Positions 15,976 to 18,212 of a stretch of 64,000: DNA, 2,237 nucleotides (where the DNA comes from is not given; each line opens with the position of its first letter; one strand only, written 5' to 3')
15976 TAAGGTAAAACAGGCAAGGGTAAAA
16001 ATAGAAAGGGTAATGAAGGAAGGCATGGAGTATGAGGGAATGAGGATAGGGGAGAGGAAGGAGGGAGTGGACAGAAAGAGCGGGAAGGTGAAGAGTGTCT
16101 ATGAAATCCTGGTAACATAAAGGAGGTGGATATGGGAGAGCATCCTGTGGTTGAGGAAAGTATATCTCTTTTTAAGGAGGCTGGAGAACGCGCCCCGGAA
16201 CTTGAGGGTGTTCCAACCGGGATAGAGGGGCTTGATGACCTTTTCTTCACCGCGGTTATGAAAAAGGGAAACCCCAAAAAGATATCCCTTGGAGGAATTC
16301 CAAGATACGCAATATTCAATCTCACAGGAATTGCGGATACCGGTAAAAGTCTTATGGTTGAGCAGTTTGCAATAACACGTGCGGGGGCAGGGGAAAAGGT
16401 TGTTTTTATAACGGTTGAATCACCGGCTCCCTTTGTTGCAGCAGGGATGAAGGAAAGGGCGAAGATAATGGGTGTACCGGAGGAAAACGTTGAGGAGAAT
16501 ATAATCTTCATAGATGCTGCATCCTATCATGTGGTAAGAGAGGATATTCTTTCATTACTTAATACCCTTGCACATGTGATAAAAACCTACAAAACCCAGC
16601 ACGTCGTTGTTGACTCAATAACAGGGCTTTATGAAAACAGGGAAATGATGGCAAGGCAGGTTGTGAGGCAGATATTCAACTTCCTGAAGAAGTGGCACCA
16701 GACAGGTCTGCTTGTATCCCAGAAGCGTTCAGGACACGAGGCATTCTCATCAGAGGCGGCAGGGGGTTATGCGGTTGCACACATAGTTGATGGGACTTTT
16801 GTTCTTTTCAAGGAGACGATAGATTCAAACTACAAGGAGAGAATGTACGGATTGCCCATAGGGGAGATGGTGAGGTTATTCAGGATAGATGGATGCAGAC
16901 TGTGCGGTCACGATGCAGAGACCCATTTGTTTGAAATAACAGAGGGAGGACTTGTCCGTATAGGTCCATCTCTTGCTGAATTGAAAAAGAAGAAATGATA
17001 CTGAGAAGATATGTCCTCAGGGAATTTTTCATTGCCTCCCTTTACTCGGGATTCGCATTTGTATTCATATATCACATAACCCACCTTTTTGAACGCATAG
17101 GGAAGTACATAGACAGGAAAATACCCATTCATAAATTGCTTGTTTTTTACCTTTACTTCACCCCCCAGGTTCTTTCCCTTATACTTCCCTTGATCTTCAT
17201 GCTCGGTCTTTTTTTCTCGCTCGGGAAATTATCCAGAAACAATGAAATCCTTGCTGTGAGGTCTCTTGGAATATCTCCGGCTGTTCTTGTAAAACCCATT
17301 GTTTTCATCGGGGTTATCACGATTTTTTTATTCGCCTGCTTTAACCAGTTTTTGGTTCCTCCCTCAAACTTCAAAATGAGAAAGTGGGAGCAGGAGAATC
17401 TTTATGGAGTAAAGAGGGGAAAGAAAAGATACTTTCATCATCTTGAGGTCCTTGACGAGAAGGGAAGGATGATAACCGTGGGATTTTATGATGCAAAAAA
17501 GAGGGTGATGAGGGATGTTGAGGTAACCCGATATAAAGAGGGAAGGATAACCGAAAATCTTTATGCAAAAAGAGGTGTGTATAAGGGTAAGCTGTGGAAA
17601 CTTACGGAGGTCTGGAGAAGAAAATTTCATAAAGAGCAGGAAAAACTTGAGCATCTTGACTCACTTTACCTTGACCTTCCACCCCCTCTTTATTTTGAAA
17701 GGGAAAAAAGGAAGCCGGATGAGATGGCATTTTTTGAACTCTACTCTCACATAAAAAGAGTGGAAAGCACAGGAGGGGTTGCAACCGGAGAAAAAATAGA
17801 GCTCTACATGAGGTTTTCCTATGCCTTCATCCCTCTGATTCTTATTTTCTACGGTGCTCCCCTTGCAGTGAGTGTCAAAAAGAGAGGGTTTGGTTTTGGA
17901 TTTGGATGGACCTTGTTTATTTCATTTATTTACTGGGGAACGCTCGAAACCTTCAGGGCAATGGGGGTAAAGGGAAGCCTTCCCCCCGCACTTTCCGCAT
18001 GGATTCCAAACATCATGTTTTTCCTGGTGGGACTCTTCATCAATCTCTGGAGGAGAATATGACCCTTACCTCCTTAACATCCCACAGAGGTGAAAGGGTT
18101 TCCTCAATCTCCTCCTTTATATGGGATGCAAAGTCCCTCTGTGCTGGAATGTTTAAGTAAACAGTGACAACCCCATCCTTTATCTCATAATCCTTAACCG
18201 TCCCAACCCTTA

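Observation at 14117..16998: CHD nucleotide-cyclase-like protein coupled to a KaiC/RecA-like ATPase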

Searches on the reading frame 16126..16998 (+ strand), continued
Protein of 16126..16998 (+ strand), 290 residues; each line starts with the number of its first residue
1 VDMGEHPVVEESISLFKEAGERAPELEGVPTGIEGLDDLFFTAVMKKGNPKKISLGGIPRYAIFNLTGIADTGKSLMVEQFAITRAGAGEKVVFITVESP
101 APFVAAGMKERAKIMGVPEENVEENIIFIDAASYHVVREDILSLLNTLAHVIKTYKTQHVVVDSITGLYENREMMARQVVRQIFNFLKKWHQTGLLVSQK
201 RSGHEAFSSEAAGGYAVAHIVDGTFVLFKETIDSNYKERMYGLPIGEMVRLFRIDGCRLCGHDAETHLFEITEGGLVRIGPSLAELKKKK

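Call 66: search_solved_structures(query=window:16132-16998:+, max_evalue=0.001, show_alignments=1)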
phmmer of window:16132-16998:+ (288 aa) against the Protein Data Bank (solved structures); distinct sequences matched with E-value up to 0.001: 43.
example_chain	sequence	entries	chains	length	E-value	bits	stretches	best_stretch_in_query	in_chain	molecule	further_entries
8zn5_B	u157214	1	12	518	7.9e-14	55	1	23-236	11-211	KaiC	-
2dr3_A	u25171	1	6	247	5.8e-12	48.9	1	49-274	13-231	UPF0273 protein PH0284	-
7dy1_A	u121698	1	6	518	6.4e-12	48.7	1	50-232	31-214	Circadian clock protein kinase KaiC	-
5jwq_A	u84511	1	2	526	6.7e-12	48.7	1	50-232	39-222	Circadian clock protein kinase KaiC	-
4o0m_A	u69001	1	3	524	6.7e-12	48.7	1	50-232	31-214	Circadian clock protein kinase KaiC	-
8db3_A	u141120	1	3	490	8e-12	48.4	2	50-201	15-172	Circadian clock protein KaiC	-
8dba_A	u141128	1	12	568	1.4e-11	47.6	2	50-201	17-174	Circadian clock protein KaiC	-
8zn6_F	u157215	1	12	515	1.5e-11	47.5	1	28-237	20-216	KaiC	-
8fwi_A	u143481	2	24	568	2e-11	47.1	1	50-201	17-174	Circadian clock protein KaiC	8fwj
2w0m_A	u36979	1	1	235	4.7e-10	42.6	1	50-232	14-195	SSO2452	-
8jon_A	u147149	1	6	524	4.8e-10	42.6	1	35-236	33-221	Circadian clock oscillator protein KaiC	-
7x1y_A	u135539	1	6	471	6.3e-10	42.2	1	50-237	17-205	Circadian clock oscillator protein KaiC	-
3k0c_A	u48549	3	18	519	8e-10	41.9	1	50-237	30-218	Circadian clock protein kinase KaiC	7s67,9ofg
7dye_A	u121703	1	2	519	9e-10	41.7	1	50-237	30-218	Circadian clock protein kinase KaiC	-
7x1z_A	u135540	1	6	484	9.3e-10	41.6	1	50-237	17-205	Circadian clock oscillator protein KaiC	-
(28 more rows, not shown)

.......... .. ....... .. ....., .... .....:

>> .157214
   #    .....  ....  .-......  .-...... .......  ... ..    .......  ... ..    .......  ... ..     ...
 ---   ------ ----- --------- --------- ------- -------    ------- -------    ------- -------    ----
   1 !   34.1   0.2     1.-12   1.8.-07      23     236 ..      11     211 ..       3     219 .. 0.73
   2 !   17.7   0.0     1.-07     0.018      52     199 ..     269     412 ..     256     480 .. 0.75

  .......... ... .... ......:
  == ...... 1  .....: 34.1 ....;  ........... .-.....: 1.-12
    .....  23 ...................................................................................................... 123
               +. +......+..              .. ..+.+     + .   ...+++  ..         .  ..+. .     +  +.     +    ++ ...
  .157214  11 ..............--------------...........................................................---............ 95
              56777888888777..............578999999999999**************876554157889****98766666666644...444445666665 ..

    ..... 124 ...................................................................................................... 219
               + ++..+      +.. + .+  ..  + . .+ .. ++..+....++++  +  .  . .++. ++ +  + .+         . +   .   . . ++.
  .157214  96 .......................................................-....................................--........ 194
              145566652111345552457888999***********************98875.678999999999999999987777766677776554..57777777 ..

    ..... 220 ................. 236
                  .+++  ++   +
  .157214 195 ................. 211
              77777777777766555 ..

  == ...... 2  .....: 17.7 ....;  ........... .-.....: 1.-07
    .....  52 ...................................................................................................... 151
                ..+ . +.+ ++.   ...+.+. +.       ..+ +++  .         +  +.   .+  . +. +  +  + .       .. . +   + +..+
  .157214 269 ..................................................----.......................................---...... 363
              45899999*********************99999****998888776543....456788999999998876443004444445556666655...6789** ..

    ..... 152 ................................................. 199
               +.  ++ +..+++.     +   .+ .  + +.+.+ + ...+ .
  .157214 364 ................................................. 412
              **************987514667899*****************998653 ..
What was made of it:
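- Closest known: Cyanobacterial clock protein KaiC. Same: The best PDB sequence matches are KaiC CI domains, E about 1e-13 to 1e-9 (call 66).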

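Call 68: find_encoding_contigs(protein=P0066, flank=8000, max_places=2)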
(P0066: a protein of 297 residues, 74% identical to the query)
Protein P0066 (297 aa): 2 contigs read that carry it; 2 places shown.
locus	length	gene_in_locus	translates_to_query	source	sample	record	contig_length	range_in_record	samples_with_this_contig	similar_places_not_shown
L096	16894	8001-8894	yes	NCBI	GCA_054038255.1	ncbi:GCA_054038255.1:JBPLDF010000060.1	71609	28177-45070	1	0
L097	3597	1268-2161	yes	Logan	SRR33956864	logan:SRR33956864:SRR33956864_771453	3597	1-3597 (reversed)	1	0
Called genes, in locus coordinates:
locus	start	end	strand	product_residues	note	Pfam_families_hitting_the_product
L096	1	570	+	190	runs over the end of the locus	PF00908:dTDP_sugar_isom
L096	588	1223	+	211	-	PF02525:Flavodoxin_2, PF03358:FMN_red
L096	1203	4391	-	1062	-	PF13191:AAA_16, PF13401:AAA_22 (faint), PF03704:BTAD (weak)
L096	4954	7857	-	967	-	PF25873:WHD_MalT (weak), PF17874:TPR_MalT (weak), PF13424:TPR_12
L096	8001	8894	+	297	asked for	PF06745:ATPase, PF13481:AAA_25 (weak)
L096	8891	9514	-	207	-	-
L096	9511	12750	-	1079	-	PF02861:Clp_N, PF00004:AAA, PF13191:AAA_16, PF23569:NBD_SMAX1, PF17871:AAA_lid_9, PF00004:AAA, PF07724:AAA_2, PF07728:AAA_5, +8 more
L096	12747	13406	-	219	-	-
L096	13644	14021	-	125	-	-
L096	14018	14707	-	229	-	PF16264:SatD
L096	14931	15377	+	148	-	PF02082:Rrf2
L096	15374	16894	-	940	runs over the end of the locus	PF00005:ABC_tran (faint), PF02463:SMC_N (faint), PF13191:AAA_16 (faint), PF13304:AAA_21 (faint), PF13555:AAA_29 (faint), PF20703:nSTAND1 (faint), PF17760:UvrA_inter, PF17755:UvrA_DNA-bind, +1 more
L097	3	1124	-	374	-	?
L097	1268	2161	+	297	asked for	PF06745:ATPase, PF13481:AAA_25 (weak)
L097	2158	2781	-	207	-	-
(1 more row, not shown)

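Call 69: find_encoding_contigs(protein=P0063, flank=8000, max_places=2)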
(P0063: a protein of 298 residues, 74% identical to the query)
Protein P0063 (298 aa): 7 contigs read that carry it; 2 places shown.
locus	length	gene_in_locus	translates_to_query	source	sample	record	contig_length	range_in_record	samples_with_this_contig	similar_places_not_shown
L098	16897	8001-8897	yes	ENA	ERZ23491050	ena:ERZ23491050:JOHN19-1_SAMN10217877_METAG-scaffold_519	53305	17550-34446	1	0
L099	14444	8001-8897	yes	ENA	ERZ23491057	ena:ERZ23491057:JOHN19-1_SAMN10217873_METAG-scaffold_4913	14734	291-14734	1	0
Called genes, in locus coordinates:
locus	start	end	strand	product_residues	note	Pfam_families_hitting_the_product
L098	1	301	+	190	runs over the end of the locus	PF00908:dTDP_sugar_isom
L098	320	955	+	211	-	PF02525:Flavodoxin_2, PF03358:FMN_red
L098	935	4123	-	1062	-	PF13191:AAA_16, PF13401:AAA_22, PF03704:BTAD (weak)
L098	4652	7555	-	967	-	PF13374:TPR_10 (faint), PF00515:TPR_1 (faint), PF17874:TPR_MalT, PF13424:TPR_12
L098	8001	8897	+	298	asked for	PF06745:ATPase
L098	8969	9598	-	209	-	-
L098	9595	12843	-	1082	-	PF02861:Clp_N, PF00004:AAA, PF23569:NBD_SMAX1, PF17871:AAA_lid_9, PF00004:AAA, PF07724:AAA_2, PF07728:AAA_5, PF10431:ClpB_D2-small, +8 more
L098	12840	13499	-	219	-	-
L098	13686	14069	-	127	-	-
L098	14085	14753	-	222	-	PF16264:SatD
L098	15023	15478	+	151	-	PF02082:Rrf2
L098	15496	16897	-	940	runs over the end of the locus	PF00005:ABC_tran (faint), PF02463:SMC_N (faint), PF13191:AAA_16 (faint), PF13304:AAA_21 (faint), PF13555:AAA_29 (faint), PF20703:nSTAND1 (faint), PF17760:UvrA_inter, PF17755:UvrA_DNA-bind, +1 more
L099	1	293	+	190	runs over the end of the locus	PF00908:dTDP_sugar_isom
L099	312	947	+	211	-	PF02525:Flavodoxin_2, PF03358:FMN_red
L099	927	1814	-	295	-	PF03704:BTAD (weak)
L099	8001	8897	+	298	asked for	PF06745:ATPase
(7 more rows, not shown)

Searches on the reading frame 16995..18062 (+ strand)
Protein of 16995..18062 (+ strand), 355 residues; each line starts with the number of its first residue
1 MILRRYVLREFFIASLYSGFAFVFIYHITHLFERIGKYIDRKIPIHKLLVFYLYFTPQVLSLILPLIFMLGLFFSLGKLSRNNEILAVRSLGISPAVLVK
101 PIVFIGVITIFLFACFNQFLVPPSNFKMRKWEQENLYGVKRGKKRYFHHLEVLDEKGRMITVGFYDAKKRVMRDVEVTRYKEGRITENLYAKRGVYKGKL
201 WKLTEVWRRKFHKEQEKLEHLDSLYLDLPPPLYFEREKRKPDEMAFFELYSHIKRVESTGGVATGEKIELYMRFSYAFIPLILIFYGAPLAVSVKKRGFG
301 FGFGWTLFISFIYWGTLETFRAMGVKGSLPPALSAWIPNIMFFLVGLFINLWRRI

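Call 3: search_protein_families(library=pfam, proteins=[window:16995-18062:+], max_evalue=1)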
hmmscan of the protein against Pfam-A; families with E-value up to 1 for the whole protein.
window:16995-18062:+ (355 aa): 3 families
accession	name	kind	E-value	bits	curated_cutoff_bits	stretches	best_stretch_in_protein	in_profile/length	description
PF03739.19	LptF_LptG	-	1.1e-76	258.6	27.9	1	5-349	1-350/353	Lipopolysaccharide export system permease LptF/LptG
PF11189.13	DUF2973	-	0.075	13.5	22.2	1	101-160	3-60/68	Protein of unknown function (DUF2973)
PF02081.20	TrpBP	-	0.2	12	21.3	1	135-164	16-44/69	Tryptophan RNA-binding attenuator protein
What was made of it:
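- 16995..18062 (+): LptF/LptG-family LPS export permease, 355 aa. Its ATG overlaps the kaiC stop (ATGA). PF03739 E 1.1e-76 (call 3).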

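Call 4: search_protein_families(library=ncbifam, proteins=[window:16995-18062:+], max_evalue=1)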
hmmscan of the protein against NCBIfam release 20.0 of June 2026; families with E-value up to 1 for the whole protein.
window:16995-18062:+ (355 aa): 3 families
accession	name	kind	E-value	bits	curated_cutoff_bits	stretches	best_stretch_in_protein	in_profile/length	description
TIGR04408.1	LptG_lptG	equivalog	1.6e-57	194.8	240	1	2-352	1-350/351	LPS export ABC transporter permease LptG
TIGR04407.1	LptF_YjgP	equivalog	1.8e-37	128.9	230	1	2-352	1-347/347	LPS export ABC transporter permease LptF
NF009724.0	PRK13251.1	equivalog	0.092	12.4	117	1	135-160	21-46/76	trp RNA-binding attenuation protein MtrB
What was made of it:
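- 16995..18062 (+): TIGR04408 at 195 bits, below its cutoff (call 4).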
